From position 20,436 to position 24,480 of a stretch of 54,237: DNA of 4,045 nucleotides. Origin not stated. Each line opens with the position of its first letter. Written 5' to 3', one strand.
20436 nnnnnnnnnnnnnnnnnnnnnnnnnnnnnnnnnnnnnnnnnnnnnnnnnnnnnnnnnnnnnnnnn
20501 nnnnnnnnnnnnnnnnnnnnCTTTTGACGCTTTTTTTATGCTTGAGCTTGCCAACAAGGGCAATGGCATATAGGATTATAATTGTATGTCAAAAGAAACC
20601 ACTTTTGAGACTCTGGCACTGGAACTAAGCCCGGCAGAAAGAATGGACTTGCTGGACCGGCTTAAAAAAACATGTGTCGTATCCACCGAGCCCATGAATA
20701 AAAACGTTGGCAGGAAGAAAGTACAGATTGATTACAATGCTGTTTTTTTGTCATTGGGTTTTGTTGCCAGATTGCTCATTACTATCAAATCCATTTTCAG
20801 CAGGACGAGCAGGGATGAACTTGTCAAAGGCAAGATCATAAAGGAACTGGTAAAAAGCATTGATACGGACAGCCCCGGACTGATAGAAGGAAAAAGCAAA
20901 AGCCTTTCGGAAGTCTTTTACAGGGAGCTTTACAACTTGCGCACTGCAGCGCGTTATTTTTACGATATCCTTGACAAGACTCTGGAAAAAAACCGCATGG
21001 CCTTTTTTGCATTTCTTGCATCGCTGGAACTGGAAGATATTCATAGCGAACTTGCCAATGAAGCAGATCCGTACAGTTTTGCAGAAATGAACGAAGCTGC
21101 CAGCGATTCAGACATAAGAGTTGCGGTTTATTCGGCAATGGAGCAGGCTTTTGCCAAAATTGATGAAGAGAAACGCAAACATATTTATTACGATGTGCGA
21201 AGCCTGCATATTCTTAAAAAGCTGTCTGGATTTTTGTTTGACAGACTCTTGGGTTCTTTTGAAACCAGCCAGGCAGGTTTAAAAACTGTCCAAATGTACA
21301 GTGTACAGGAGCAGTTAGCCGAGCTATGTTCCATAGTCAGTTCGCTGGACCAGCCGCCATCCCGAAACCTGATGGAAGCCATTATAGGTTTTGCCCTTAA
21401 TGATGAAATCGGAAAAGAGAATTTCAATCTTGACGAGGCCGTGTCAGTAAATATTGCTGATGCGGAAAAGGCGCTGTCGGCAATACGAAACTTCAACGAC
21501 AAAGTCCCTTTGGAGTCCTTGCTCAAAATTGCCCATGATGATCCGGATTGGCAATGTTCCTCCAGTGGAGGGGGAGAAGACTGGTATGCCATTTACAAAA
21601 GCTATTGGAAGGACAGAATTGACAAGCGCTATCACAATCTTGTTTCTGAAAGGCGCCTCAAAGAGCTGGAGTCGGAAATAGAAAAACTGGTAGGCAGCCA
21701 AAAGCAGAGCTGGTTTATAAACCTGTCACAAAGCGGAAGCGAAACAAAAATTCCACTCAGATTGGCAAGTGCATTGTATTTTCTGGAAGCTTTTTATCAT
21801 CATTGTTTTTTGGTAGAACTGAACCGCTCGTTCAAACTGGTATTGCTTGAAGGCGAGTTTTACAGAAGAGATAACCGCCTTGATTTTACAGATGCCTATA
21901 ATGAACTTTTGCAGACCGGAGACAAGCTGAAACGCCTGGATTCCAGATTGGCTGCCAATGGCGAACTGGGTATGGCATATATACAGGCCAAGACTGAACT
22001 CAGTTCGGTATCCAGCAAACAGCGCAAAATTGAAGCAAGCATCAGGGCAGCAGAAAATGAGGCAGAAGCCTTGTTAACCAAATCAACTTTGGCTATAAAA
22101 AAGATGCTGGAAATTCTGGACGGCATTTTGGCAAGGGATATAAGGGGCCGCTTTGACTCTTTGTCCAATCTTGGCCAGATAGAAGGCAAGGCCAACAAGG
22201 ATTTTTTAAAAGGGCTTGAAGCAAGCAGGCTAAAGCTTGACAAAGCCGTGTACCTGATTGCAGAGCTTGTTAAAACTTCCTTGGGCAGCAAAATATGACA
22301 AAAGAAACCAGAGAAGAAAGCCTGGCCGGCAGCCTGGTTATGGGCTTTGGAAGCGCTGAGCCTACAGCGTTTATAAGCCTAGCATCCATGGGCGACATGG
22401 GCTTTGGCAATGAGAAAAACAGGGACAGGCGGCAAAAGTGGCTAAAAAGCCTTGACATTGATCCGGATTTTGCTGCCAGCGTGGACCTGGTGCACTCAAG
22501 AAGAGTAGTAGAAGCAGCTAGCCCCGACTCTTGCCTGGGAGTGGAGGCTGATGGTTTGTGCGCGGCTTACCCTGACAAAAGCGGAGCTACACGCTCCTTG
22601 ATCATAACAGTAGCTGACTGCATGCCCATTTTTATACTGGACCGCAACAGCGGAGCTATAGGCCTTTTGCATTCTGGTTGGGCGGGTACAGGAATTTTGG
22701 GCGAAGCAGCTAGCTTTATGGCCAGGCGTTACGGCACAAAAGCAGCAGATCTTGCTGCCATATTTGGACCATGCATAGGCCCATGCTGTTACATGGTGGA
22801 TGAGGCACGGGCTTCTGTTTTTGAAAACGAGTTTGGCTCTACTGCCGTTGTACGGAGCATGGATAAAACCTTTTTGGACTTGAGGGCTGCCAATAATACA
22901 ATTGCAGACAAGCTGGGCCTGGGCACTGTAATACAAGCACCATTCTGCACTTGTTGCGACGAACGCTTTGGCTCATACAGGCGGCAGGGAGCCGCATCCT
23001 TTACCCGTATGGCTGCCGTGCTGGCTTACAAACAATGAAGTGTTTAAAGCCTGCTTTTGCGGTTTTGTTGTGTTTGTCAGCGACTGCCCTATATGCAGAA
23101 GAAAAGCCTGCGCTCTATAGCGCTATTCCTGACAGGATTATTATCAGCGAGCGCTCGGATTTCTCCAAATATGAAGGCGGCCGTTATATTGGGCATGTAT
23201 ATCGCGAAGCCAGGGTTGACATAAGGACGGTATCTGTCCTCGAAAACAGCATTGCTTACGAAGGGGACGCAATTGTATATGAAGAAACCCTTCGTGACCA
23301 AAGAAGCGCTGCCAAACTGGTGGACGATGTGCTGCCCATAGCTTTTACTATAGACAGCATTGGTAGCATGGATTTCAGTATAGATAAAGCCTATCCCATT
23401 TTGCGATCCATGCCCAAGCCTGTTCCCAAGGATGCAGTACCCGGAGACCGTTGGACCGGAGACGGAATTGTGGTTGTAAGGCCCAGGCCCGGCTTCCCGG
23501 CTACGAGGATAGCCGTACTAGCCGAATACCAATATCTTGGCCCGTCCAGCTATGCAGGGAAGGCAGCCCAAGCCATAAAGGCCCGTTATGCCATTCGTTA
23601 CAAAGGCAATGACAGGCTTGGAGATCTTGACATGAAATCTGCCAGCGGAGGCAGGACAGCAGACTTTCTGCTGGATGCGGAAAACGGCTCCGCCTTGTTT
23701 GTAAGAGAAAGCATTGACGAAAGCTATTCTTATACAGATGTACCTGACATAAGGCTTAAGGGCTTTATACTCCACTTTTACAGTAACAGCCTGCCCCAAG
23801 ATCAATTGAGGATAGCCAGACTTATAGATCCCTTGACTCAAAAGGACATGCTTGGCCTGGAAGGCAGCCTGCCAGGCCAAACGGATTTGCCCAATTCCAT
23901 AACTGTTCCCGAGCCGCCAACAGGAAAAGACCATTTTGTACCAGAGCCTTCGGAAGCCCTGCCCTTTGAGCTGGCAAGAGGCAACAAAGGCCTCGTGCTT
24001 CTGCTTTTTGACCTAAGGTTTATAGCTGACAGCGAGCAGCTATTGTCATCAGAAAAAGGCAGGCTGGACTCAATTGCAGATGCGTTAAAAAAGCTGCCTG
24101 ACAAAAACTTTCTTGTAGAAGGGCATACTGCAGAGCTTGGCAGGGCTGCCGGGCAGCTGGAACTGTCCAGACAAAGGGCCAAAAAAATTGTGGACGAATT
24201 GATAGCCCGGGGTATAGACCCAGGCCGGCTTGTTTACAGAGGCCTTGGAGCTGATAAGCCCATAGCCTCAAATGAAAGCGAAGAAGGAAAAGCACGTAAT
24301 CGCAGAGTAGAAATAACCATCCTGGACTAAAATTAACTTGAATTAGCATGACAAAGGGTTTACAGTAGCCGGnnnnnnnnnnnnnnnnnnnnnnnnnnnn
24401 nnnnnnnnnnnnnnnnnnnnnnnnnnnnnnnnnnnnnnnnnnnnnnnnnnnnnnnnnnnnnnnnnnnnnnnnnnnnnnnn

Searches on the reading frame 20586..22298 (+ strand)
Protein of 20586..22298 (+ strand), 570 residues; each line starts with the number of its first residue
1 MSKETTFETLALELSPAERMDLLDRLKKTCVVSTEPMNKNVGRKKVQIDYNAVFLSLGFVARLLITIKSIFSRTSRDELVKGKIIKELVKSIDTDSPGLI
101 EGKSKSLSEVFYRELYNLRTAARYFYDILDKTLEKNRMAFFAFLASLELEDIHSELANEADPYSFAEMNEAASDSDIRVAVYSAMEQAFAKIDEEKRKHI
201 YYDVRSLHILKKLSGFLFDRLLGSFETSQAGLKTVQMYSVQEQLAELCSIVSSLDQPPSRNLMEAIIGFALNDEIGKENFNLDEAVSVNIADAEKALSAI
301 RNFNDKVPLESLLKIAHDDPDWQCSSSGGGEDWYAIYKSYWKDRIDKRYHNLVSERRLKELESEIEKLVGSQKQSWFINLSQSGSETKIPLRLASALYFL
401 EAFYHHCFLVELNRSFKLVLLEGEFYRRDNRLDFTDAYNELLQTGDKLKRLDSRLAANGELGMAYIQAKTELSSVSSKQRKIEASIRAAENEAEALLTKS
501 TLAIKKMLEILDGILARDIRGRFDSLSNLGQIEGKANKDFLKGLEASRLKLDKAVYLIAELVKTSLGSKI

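Call 47: search_protein_families(library=pfam, proteins=[window:20586-22298:+], max_evalue=0.00001)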
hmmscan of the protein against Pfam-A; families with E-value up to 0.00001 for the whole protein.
window:20586-22298:+ (570 aa): 1 family
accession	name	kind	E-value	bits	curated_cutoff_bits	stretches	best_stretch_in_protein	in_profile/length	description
PF17239.7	DUF5312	-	2.2e-129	432.8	25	1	5-558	2-553/553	Family of unknown function (DUF5312)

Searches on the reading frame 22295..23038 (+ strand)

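Call 47: search_protein_families(library=pfam, proteins=[window:22295-23038:+], max_evalue=0.00001)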
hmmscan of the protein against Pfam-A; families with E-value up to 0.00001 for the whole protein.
window:22295-23038:+ (247 aa): 1 family
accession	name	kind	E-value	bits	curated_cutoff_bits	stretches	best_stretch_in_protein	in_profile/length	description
PF02578.20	Cu-oxidase_4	-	2.9e-37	128.8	22.9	1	43-243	29-237/238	Multi-copper polyphenol oxidoreductase laccase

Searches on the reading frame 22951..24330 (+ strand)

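Call 49: search_protein_families(library=pfam, proteins=[window:22951-24330:+], max_evalue=0.00001)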
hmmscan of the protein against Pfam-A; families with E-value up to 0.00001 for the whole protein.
window:22951-24330:+ (459 aa): 1 family
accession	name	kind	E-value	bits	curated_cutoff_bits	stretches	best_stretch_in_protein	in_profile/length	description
PF00691.25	OmpA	-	6e-18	65.4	27.2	1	357-451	2-98/98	OmpA family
